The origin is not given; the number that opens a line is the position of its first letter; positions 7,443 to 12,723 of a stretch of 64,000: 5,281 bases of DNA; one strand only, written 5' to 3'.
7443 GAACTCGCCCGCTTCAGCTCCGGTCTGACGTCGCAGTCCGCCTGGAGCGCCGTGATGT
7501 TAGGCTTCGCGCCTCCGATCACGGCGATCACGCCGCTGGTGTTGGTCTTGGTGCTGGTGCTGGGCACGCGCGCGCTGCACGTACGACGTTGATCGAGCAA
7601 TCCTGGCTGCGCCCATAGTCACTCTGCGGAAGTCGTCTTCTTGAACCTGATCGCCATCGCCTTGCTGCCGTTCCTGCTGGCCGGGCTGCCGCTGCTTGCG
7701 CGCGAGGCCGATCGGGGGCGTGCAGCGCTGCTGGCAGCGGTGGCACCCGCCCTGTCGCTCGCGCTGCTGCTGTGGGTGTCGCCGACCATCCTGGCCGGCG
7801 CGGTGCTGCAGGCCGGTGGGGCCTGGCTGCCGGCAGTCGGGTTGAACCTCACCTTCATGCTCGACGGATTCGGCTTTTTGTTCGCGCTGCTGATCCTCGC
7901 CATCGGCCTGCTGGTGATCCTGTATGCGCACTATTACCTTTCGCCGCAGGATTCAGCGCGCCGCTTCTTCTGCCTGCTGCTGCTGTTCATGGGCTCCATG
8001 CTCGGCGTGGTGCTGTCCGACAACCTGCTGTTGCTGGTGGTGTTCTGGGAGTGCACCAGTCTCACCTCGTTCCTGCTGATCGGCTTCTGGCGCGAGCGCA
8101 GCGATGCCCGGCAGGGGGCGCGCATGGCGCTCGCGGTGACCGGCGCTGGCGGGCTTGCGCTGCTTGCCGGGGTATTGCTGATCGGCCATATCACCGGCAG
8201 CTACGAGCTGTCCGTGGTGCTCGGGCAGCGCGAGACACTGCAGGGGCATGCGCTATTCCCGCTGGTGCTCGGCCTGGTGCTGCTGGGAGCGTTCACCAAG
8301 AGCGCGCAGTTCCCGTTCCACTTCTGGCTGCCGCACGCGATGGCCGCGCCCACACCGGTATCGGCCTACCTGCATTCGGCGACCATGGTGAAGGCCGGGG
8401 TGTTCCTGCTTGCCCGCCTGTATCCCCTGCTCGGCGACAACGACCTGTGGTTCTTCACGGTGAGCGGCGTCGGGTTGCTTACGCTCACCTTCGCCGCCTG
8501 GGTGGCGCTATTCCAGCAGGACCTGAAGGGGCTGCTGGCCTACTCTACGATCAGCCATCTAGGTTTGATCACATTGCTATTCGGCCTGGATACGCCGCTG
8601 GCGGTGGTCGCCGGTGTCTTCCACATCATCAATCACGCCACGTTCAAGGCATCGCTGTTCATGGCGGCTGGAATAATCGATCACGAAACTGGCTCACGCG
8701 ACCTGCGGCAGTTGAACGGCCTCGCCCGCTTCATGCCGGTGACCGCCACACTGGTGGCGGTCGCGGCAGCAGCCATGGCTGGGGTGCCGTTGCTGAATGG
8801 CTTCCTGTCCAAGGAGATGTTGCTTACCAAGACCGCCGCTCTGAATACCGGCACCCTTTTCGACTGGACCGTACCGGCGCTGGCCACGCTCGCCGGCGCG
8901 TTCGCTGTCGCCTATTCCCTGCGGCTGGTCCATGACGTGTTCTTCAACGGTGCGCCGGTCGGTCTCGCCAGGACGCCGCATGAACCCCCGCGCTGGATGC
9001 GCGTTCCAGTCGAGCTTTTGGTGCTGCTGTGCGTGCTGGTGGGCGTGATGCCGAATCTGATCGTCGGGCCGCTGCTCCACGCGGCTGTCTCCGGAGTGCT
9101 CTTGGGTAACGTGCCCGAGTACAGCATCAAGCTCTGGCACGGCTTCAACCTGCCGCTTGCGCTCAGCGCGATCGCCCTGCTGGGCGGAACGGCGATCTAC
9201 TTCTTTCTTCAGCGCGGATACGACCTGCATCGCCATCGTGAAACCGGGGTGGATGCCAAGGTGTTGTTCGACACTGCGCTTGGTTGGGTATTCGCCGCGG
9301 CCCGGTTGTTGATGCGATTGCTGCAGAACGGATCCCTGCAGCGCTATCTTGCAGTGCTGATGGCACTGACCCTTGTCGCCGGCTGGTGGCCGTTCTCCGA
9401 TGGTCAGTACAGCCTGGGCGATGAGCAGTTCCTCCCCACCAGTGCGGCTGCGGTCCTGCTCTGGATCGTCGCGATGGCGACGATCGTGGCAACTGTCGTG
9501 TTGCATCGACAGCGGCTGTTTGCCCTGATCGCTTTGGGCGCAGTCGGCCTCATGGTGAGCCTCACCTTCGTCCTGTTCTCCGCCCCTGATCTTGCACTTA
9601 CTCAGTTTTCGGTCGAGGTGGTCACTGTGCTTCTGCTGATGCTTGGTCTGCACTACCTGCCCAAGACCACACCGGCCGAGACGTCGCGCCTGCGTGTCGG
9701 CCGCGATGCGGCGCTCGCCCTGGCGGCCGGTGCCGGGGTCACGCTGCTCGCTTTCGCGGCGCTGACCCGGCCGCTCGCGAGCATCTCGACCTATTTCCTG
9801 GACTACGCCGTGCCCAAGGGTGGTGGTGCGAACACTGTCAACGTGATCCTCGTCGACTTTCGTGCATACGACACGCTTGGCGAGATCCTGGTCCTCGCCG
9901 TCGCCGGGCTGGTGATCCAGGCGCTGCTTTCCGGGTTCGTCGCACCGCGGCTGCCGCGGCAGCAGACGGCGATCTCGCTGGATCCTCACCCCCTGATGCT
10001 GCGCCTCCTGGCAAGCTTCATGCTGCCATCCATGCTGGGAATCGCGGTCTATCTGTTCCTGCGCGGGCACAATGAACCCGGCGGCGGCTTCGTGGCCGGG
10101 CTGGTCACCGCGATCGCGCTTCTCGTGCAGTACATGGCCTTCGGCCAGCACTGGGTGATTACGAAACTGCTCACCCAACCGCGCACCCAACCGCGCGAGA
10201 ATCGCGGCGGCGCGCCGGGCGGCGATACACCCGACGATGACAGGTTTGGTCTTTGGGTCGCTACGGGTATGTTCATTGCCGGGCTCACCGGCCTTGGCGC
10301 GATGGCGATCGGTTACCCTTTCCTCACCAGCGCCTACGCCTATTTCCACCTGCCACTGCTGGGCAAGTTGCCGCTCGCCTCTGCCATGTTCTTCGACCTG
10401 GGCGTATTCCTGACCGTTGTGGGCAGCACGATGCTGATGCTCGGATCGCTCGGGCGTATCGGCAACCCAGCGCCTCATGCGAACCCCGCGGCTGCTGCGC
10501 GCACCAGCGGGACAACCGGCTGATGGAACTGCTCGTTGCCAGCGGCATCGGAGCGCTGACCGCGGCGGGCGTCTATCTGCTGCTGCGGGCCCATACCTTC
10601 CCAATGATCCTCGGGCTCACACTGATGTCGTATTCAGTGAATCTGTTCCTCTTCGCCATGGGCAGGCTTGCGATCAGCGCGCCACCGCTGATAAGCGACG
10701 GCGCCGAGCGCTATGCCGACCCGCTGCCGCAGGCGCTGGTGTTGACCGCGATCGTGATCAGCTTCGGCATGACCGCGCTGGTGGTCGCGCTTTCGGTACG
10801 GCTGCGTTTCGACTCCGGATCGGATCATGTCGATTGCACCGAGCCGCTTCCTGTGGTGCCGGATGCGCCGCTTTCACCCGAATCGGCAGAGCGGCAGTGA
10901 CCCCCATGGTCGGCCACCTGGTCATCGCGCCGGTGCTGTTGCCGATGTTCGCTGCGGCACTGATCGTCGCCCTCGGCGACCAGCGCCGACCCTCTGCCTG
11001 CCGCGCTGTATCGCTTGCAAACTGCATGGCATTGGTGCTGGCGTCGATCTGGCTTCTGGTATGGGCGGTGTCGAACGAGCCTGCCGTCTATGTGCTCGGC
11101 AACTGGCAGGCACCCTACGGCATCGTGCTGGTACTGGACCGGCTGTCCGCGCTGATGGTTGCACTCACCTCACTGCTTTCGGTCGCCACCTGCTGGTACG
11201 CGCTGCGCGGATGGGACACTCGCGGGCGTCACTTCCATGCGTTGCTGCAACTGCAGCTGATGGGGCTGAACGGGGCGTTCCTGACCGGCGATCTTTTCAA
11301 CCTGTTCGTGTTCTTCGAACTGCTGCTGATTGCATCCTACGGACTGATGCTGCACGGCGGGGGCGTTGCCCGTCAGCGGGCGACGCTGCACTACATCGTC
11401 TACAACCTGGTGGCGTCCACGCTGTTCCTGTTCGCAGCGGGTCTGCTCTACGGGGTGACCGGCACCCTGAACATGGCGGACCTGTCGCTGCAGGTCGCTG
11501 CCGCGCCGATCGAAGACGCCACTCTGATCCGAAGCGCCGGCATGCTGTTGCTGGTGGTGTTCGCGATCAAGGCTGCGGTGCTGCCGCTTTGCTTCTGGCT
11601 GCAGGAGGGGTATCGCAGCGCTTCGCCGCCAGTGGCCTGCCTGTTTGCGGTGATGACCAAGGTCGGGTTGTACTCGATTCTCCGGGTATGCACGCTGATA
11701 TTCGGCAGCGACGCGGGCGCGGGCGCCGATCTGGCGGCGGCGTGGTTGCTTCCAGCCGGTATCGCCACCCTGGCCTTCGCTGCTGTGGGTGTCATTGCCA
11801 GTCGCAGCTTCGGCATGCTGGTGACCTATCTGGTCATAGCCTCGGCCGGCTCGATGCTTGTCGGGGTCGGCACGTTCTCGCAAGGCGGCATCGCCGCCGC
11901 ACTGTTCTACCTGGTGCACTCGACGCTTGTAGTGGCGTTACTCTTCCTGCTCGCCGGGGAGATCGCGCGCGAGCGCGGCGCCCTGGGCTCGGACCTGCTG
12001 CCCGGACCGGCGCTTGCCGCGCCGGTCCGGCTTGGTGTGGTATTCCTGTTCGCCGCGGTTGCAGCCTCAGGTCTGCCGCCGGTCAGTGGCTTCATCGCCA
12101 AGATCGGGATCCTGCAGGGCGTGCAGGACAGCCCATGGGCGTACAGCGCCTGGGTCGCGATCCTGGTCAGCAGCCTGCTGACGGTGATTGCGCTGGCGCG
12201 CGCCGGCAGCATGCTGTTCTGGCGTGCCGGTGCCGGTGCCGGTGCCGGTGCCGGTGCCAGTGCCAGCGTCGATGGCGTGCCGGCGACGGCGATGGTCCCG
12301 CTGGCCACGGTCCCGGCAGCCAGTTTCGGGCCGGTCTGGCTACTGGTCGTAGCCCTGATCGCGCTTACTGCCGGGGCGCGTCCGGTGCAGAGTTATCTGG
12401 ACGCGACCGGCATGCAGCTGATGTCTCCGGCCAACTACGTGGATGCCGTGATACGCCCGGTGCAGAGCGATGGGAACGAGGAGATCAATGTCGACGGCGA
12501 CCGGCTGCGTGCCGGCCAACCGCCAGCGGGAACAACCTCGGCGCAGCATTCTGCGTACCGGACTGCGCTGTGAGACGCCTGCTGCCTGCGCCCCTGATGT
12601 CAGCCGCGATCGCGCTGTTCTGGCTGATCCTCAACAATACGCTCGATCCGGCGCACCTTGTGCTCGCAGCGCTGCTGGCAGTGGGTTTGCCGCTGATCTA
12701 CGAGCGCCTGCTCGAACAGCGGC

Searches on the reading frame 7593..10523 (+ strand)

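Call 53: search_protein_families(library=pfam, proteins=[window:7593-10523:+], max_evalue=0.0001)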
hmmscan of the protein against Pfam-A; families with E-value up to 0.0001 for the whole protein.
window:7593-10523:+ (976 aa): 5 families
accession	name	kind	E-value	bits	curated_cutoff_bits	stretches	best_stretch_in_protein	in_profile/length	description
PF00361.26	Proton_antipo_M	-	2.7e-63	214.3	21.5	1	142-422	1-283/294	NADH:quinone oxidoreductase/Mrp antiporter, TM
PF04039.18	MnhB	-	5e-29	101.5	22.5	1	802-947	1-126/127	Domain related to MnhB subunit of Na+/H+ antiporter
PF20501.3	MbhE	-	4.7e-26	91.1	27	1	701-783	2-85/98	MBH, subunit E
PF13244.11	MbhD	-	1.2e-18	67.5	27.2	1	627-691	2-67/67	MBH, subunit D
PF00662.26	Proton_antipo_N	-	5.5e-07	29.8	24.5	1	78-126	1-51/51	NADH-Ubiquinone oxidoreductase (complex I), chain 5 N-terminus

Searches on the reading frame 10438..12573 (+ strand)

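Call 53: search_protein_families(library=pfam, proteins=[window:10438-12573:+], max_evalue=0.0001)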
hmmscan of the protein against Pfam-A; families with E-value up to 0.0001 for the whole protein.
window:10438-12573:+ (711 aa): 2 families
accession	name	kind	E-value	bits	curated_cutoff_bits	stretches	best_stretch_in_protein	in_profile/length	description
PF00361.26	Proton_antipo_M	-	5.3e-35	121.5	21.5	1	284-582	2-291/294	NADH:quinone oxidoreductase/Mrp antiporter, TM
PF10125.14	NADHdeh_related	-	5.7e-05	23.1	27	1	277-362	81-166/218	NADH dehydrogenase I, subunit N related protein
